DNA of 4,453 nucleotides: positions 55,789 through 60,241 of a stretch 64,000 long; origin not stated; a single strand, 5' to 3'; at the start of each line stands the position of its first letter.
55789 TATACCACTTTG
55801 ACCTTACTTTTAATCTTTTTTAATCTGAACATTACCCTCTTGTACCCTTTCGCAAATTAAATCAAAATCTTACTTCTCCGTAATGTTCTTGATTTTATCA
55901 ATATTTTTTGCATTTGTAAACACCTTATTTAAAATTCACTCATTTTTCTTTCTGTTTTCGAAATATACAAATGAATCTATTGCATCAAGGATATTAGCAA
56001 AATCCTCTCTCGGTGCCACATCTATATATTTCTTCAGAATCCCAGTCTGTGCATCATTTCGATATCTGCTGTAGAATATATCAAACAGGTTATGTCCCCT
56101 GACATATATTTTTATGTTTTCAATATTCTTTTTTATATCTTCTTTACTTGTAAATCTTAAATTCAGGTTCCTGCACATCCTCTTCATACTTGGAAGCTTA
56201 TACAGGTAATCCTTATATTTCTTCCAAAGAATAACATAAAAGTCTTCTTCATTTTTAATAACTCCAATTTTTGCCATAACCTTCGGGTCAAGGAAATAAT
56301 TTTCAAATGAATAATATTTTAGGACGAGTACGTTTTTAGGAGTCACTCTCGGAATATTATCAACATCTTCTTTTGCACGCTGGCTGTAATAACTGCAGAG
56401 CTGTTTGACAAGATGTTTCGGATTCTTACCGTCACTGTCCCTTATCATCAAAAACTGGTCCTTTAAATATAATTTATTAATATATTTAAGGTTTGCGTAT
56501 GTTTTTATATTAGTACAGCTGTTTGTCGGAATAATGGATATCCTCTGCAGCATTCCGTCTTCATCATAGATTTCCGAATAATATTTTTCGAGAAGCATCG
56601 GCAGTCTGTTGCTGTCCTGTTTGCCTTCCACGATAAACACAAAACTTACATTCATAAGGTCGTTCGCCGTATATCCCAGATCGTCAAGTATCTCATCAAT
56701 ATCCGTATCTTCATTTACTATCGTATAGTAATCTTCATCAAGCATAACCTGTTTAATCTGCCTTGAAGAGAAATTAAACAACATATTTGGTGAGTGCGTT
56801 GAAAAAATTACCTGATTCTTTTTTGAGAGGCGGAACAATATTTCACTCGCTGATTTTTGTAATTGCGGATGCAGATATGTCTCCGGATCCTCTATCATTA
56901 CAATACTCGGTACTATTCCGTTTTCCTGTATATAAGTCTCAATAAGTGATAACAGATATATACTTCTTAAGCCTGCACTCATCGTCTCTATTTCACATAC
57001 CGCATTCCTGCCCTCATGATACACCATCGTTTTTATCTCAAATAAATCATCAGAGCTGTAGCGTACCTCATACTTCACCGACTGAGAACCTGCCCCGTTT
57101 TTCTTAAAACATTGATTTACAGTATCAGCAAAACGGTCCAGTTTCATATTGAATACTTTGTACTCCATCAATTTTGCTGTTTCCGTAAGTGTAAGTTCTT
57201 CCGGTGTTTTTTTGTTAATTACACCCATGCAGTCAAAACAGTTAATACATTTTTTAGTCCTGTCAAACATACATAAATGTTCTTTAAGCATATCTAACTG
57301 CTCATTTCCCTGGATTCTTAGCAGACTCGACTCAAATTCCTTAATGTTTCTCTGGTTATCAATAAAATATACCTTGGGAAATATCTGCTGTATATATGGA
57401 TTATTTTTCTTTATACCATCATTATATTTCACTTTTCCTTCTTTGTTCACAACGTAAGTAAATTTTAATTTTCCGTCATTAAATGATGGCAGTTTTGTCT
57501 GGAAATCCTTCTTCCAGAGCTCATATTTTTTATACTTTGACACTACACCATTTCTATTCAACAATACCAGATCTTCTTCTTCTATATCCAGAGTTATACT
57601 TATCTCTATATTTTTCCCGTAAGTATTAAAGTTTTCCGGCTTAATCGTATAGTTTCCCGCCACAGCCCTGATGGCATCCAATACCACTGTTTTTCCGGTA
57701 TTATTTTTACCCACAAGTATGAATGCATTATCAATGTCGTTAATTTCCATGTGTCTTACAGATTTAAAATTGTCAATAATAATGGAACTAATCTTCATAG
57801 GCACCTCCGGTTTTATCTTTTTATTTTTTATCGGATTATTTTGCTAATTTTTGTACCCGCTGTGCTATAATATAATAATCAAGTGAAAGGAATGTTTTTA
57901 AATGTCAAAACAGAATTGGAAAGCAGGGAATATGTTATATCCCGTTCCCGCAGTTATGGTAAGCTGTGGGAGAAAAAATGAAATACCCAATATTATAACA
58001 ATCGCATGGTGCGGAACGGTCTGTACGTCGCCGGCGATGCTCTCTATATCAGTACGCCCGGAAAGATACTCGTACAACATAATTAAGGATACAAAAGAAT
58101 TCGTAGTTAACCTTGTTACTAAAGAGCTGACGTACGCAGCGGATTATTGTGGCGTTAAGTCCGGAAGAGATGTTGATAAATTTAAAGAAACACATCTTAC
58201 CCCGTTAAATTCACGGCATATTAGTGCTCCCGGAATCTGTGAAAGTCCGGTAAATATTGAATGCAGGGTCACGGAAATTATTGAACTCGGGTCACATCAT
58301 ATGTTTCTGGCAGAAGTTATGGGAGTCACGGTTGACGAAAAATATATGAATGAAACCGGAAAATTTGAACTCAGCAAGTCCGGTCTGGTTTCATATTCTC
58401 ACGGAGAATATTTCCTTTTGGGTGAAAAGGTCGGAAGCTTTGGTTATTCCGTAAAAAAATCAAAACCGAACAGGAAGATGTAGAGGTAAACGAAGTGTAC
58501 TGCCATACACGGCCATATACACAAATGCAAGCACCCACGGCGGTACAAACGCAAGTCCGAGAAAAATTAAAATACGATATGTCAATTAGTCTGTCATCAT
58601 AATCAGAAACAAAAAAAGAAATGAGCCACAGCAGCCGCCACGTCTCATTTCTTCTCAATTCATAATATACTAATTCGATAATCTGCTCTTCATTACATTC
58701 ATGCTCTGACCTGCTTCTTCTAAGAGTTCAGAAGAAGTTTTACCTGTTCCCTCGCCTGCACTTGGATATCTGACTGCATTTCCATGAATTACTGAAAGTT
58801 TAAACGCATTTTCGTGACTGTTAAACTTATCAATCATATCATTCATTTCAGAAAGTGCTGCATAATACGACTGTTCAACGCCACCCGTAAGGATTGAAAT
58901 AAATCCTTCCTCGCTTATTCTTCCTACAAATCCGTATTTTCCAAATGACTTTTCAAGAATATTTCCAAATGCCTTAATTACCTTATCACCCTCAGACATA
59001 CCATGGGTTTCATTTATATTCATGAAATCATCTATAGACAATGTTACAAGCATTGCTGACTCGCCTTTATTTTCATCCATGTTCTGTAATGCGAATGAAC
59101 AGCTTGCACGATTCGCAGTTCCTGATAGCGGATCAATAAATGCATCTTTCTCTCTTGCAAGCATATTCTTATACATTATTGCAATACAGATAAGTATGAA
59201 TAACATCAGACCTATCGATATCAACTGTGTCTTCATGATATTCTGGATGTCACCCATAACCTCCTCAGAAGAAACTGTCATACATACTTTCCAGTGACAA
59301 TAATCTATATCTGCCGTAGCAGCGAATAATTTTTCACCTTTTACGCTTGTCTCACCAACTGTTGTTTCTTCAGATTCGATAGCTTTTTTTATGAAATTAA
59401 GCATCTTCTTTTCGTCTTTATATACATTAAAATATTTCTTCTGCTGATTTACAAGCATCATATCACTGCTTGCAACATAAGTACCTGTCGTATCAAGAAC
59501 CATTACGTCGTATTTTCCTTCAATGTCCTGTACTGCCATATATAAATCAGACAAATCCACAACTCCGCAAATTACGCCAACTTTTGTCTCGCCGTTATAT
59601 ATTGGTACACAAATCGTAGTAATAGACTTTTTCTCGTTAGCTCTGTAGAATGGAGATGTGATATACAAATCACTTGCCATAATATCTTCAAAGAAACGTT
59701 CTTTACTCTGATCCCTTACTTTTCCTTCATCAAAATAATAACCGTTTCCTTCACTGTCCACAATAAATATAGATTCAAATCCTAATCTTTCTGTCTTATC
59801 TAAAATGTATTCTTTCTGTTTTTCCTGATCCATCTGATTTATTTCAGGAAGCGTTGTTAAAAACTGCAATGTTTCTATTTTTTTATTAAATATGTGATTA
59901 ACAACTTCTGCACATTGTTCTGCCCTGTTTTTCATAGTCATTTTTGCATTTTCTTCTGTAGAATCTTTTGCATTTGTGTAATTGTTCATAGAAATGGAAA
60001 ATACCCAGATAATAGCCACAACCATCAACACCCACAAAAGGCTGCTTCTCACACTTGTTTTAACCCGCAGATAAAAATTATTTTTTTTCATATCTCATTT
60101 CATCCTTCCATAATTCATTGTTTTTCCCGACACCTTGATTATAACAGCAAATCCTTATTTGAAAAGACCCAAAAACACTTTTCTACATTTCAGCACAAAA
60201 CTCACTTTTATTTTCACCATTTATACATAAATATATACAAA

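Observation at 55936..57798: Single-gene ATPase-Toprim (OLD / fused PARIS-like) candidate anti-phage system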

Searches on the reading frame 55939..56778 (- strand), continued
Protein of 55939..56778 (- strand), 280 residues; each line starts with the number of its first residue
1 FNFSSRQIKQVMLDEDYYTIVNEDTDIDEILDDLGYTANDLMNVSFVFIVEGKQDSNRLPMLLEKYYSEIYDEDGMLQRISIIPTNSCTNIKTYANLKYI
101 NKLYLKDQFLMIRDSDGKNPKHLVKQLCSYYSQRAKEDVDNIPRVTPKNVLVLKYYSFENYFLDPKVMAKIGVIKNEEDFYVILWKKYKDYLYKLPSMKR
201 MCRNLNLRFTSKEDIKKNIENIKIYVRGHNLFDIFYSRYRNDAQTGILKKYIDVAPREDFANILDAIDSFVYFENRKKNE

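Call 49: find_encoding_contigs(protein=P0154, flank=8000, max_places=4)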
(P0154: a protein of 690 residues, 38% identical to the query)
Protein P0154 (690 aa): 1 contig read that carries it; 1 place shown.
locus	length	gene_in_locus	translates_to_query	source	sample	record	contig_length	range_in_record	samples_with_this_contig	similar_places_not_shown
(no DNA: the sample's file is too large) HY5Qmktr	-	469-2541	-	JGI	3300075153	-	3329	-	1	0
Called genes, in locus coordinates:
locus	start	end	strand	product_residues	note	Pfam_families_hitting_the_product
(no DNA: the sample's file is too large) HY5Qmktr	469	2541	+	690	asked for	PF02463:SMC_N (faint), PF13175:AAA_15, PF13304:AAA_21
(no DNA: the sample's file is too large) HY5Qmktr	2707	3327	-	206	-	?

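Call 71: find_encoding_contigs(protein=P0161, flank=8000, max_places=3)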
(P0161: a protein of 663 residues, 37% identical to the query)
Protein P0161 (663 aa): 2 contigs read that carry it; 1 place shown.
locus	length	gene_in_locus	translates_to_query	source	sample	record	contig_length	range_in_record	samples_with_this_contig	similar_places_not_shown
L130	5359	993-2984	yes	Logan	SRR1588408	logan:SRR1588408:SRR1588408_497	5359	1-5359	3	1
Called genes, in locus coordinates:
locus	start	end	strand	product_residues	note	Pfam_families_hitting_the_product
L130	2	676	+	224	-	?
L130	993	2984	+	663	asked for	PF02463:SMC_N (weak), PF11398:DUF2813 (weak), PF13175:AAA_15, PF13476:AAA_23, PF13304:AAA_21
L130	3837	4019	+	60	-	-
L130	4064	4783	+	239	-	-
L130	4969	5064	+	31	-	-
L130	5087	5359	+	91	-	?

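Call 72: find_encoding_contigs(protein=P0168, flank=8000, max_places=3)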
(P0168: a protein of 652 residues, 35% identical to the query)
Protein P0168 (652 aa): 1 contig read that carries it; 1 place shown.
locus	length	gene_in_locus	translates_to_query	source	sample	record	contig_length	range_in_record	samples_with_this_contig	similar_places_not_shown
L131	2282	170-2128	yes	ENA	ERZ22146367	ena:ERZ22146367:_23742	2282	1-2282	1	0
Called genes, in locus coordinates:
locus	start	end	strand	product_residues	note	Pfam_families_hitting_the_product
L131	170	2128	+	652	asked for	PF02463:SMC_N (faint), PF11398:DUF2813 (faint), PF13175:AAA_15, PF13304:AAA_21, PF11536:DUF3226 (weak)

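Call 73: find_encoding_contigs(protein=P0197, flank=8000, max_places=3)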
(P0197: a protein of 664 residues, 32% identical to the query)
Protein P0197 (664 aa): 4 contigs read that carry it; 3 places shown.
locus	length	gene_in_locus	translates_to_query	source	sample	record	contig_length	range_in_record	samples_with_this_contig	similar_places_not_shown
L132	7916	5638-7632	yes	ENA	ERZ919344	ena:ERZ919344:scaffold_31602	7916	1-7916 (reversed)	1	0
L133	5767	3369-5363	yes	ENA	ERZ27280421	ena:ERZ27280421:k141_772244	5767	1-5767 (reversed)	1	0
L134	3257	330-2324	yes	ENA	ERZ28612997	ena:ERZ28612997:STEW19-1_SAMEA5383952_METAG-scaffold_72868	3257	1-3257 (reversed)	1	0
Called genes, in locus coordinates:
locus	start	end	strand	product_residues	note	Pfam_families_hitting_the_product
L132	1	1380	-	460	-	?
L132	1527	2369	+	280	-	-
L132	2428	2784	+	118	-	PF19553:DUF6076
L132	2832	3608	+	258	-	-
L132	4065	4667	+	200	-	-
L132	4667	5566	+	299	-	PF08843:AbiEii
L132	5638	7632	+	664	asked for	PF02463:SMC_N (weak), PF11398:DUF2813 (faint), PF13175:AAA_15, PF13304:AAA_21, PF11536:DUF3226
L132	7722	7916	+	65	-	?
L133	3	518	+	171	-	?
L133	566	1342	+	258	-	-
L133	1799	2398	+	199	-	-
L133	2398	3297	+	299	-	PF08843:AbiEii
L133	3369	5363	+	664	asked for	PF02463:SMC_N (weak), PF11398:DUF2813 (faint), PF13175:AAA_15, PF13304:AAA_21, PF11536:DUF3226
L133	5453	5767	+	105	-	?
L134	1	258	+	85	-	?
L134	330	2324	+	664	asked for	PF02463:SMC_N (weak), PF11398:DUF2813 (faint), PF13175:AAA_15, PF13304:AAA_21, PF11536:DUF3226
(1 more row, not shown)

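Call 84: fold_search(model_id=the predicted structure, library=viral)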
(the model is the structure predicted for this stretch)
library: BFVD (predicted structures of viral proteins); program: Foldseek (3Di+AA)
matches with E <= 10: 176; with E <= 0.001: 0
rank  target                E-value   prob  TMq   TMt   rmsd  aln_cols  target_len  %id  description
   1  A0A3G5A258            1.8e-01  0.14  0.18  0.10  15.5       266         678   15  Superfamily II helicase (Fragment) [Gaeavirus sp.]
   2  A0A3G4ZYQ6            2.0e-01  0.06  0.11  0.07  20.5       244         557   13  FLAP-like endonuclease XPG [Gaeavirus sp.]
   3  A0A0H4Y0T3            2.2e-01  0.21  0.28  0.26  14.7       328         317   10  Uncharacterized protein [Salmon gill poxvirus]
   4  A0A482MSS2            2.3e-01  0.15  0.21  0.17  14.8       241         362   13  Toprim domain-containing protein [Escherichia phage vB_EcoP_KAW1A4500]
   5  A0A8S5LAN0            2.6e-01  0.04  0.11  0.11  21.1       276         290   11  ATPase [Podoviridae sp. ctBev14]
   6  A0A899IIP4            3.2e-01  0.06  0.14  0.11  26.1       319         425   11  Nucleoprotein [Menghai virus]
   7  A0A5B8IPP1            4.2e-01  0.18  0.19  0.11  10.2       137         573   20  Tubulin-tyrosine ligase family [Mimiviridae sp. ChoanoV1]
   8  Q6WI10                4.7e-01  0.06  0.12  0.07  18.4       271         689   12  RIIA [Vibrio phage KVP40 (isolate Vibrio parahaemolyticus/Japan/Matsuzaki/1991)]
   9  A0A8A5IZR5            5.8e-01  0.08  0.22  0.15  25.8       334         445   14  (no name in the UniProt tables at hand)
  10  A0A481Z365            6.1e-01  0.20  0.18  0.32  11.5       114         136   12  AAA domain protein [Pithovirus LCPAC102]
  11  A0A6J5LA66            6.4e-01  0.11  0.14  0.16  15.9       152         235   11  Uncharacterized protein [uncultured Caudovirales phage]
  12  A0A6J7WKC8            6.8e-01  0.03  0.15  0.15  22.8       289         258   12  Sulfotransferase family [uncultured Caudovirales phage]
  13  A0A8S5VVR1            7.6e-01  0.05  0.14  0.09  18.5       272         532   11  (no name in the UniProt tables at hand)
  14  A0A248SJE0            8.0e-01  0.06  0.16  0.20  19.2       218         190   14  (no name in the UniProt tables at hand)
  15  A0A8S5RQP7            8.4e-01  0.06  0.16  0.06  16.6       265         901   13  (no name in the UniProt tables at hand)
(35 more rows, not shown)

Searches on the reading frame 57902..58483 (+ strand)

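Call 86: search_protein_families(library=pfam, proteins=[window:57902-58483:+], max_evalue=0.001)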
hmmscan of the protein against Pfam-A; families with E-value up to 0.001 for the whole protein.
window:57902-58483:+ (193 aa): 1 family
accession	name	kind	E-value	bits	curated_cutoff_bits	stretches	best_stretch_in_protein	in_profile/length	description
PF01613.24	Flavin_Reduct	-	1.7e-28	100.1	27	1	13-147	4-136/153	Flavin reductase like domain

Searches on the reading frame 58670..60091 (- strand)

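Call 86: search_protein_families(library=pfam, proteins=[window:58670-60091:-], max_evalue=0.001)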
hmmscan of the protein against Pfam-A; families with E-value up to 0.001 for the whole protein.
window:58670-60091:- (473 aa): 3 families
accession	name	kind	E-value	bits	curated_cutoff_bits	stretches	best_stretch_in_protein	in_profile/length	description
PF02743.24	dCache_1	-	4.5e-21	75.9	45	1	45-270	3-238/240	Cache domain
PF00990.26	GGDEF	-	1.8e-15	57.5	23.8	1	317-470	1-157/161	Diguanylate cyclase, GGDEF domain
PF22673.2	MCP-like_PDC_1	-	1.8e-05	25.6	27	1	106-183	32-111/113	Methyl-accepting chemotaxis protein-like, first PDC sensor domain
